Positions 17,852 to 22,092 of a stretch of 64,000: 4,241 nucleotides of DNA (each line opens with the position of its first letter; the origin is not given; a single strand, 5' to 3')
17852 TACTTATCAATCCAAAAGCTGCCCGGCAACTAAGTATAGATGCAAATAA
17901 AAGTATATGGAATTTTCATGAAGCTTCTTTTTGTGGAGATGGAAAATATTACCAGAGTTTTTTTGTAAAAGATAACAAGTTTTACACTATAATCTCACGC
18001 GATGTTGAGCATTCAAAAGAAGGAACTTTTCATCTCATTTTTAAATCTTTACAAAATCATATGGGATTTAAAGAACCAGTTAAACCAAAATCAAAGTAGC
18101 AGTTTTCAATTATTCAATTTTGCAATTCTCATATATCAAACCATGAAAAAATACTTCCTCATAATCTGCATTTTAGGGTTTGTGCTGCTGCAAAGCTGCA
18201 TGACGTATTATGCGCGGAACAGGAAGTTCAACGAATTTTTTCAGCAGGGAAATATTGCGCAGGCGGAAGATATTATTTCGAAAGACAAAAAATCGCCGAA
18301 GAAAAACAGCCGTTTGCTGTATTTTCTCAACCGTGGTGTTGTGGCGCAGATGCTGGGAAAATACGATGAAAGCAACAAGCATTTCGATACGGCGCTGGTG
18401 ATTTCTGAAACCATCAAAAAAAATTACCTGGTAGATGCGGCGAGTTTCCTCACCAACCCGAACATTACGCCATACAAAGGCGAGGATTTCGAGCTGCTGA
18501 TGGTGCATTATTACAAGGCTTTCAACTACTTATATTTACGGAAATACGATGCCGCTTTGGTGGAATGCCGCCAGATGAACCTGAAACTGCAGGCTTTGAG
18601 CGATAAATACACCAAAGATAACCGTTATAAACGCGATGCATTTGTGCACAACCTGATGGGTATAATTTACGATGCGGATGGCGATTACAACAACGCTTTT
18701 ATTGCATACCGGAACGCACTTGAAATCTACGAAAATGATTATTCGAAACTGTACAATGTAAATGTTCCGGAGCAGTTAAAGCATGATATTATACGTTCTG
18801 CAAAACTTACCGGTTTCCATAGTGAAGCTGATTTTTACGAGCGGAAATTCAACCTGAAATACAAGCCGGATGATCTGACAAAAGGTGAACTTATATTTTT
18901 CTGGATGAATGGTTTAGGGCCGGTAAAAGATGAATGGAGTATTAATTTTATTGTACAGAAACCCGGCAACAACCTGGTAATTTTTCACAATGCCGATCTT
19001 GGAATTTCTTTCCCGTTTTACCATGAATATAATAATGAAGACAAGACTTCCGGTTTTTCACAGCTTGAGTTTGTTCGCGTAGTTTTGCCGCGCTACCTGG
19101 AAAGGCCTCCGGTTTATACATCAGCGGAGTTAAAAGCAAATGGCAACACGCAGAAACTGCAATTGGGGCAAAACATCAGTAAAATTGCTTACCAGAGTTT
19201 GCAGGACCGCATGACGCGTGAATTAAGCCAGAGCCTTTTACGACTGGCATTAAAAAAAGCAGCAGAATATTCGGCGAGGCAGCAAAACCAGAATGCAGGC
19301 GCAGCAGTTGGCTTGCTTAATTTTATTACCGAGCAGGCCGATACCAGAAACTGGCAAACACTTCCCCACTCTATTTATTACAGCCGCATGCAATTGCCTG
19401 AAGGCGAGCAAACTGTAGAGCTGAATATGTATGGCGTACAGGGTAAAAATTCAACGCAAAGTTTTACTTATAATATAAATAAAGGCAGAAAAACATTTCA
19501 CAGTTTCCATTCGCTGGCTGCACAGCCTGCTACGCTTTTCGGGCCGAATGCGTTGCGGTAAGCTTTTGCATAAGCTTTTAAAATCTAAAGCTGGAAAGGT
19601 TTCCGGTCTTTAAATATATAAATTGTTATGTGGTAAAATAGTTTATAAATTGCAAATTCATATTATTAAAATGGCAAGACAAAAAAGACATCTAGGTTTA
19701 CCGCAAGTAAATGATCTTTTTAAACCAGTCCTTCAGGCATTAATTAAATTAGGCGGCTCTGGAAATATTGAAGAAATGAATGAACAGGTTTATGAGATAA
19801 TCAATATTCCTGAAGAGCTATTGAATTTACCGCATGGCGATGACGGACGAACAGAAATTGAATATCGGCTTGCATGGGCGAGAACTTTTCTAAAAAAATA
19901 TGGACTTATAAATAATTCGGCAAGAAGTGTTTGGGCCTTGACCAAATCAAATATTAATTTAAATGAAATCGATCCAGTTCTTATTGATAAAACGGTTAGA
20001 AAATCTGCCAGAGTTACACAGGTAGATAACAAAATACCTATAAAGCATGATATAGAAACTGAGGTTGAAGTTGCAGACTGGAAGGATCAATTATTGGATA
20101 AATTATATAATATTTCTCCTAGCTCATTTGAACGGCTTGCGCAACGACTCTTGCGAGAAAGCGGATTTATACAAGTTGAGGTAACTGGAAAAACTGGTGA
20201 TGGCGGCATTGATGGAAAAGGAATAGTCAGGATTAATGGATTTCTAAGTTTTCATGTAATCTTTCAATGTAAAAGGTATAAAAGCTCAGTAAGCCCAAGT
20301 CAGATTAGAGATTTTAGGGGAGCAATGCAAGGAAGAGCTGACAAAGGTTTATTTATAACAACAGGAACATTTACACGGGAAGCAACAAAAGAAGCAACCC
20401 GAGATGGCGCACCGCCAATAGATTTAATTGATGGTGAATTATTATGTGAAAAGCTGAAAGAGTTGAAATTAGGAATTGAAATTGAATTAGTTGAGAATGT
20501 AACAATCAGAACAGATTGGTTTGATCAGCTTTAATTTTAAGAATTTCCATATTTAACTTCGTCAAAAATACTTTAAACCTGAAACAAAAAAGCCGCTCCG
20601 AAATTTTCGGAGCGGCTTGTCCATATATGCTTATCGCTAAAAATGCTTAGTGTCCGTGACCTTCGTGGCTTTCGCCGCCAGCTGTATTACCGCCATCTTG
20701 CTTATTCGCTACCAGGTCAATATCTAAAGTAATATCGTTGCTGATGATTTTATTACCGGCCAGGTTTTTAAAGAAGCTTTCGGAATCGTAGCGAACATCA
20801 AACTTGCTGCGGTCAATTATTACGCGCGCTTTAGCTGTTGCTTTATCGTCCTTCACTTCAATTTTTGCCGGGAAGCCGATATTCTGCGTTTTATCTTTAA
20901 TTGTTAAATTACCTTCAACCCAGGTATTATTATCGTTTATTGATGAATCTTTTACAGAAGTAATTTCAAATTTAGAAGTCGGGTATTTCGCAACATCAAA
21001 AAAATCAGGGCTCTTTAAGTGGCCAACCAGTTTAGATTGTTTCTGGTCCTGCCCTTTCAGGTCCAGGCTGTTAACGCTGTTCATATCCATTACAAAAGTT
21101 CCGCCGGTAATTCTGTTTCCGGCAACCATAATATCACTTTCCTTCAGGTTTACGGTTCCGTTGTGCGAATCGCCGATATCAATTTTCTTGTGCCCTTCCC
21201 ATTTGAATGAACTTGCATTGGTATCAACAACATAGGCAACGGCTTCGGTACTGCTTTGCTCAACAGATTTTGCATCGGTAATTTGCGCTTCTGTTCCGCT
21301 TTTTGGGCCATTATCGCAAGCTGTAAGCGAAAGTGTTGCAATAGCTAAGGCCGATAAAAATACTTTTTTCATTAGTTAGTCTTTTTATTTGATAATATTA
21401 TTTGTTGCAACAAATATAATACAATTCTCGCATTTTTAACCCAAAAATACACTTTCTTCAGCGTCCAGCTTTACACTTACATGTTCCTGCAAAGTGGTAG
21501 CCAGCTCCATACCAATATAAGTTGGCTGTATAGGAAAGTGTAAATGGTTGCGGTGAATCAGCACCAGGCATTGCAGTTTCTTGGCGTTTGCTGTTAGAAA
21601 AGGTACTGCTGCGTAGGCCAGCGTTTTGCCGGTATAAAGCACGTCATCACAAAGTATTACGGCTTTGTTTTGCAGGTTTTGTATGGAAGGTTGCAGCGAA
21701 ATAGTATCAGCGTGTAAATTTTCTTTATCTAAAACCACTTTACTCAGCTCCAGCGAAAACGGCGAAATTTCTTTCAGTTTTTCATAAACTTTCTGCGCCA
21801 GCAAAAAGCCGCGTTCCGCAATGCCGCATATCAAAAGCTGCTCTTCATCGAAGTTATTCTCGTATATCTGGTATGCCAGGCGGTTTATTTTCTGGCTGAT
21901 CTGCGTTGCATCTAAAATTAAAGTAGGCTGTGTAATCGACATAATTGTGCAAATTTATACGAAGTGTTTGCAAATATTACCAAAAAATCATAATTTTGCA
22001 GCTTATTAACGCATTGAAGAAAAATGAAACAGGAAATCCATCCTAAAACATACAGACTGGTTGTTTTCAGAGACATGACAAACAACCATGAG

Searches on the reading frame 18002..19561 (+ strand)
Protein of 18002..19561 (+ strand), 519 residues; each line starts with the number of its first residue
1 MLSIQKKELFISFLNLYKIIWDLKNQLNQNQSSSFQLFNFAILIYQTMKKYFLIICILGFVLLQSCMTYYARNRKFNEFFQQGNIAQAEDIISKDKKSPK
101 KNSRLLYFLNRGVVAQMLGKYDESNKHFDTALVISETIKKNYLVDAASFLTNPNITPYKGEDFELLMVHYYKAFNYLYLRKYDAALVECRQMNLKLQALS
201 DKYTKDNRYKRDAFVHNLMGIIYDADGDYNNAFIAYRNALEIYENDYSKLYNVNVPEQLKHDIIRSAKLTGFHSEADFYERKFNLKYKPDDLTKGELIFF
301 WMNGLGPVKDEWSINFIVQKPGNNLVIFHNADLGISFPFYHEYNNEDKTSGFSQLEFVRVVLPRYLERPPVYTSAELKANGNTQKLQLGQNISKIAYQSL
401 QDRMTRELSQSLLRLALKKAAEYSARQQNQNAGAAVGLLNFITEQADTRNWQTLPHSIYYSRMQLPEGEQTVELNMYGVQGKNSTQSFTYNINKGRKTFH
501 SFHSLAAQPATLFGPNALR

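Call 78: search_protein_families(library=pfam, proteins=[window:18002-19561:+], max_evalue=0.00001)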
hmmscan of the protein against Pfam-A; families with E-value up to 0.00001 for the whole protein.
window:18002-19561:+ (519 aa): 3 families
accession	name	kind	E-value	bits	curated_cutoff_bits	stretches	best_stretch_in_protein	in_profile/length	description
PF07719.23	TPR_2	-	1.4e-11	44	27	0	213-246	1-34/34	Tetratricopeptide repeat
PF00515.34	TPR_1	-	8e-09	35.4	27.8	0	214-246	2-34/34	Tetratricopeptide repeat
PF13424.12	TPR_12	-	3.5e-06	27.5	30.1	0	213-244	45-76/77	Tetratricopeptide repeat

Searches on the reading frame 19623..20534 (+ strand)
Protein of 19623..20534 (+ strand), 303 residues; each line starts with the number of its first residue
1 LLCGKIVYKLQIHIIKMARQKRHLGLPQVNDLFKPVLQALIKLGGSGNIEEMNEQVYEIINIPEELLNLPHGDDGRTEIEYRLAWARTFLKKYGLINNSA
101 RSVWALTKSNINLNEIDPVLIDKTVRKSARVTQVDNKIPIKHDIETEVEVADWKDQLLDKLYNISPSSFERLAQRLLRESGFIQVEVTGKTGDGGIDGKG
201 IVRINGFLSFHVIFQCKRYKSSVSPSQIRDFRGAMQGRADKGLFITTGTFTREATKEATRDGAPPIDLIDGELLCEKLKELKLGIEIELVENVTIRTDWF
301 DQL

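Call 78: search_protein_families(library=pfam, proteins=[window:19623-20534:+], max_evalue=0.00001)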
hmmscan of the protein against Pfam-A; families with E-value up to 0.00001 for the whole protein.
window:19623-20534:+ (303 aa): 3 families
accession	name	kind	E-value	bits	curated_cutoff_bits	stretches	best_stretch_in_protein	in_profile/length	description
PF04471.18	Mrr_cat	-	1.2e-30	106.4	21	1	162-276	2-113/115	Restriction endonuclease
PF14338.12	Mrr_N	-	5.4e-14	52.5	29.5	1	31-109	3-80/87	Mrr N-terminal domain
PF22722.2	NA-iREase1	-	2.6e-10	40.7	27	1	170-274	2-104/106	NACHT-associated inactive Restriction Endonuclease 1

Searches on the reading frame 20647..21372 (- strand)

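Call 79: search_protein_families(library=pfam, proteins=[window:20647-21372:-], max_evalue=0.00001)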
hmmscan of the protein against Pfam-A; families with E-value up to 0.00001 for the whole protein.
window:20647-21372:- (241 aa): 1 family
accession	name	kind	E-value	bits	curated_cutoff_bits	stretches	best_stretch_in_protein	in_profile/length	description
PF04264.18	YceI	-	3.2e-27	96.2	23.7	1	47-222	1-150/150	YceI-like domain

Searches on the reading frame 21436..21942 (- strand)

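Call 79: search_protein_families(library=pfam, proteins=[window:21436-21942:-], max_evalue=0.00001)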
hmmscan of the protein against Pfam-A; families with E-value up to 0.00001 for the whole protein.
window:21436-21942:- (168 aa): 1 family
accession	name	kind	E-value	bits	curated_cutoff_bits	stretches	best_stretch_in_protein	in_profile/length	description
PF00156.33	Pribosyltran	-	3e-18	66.1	26.3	1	9-143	5-138/158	Phosphoribosyl transferase domain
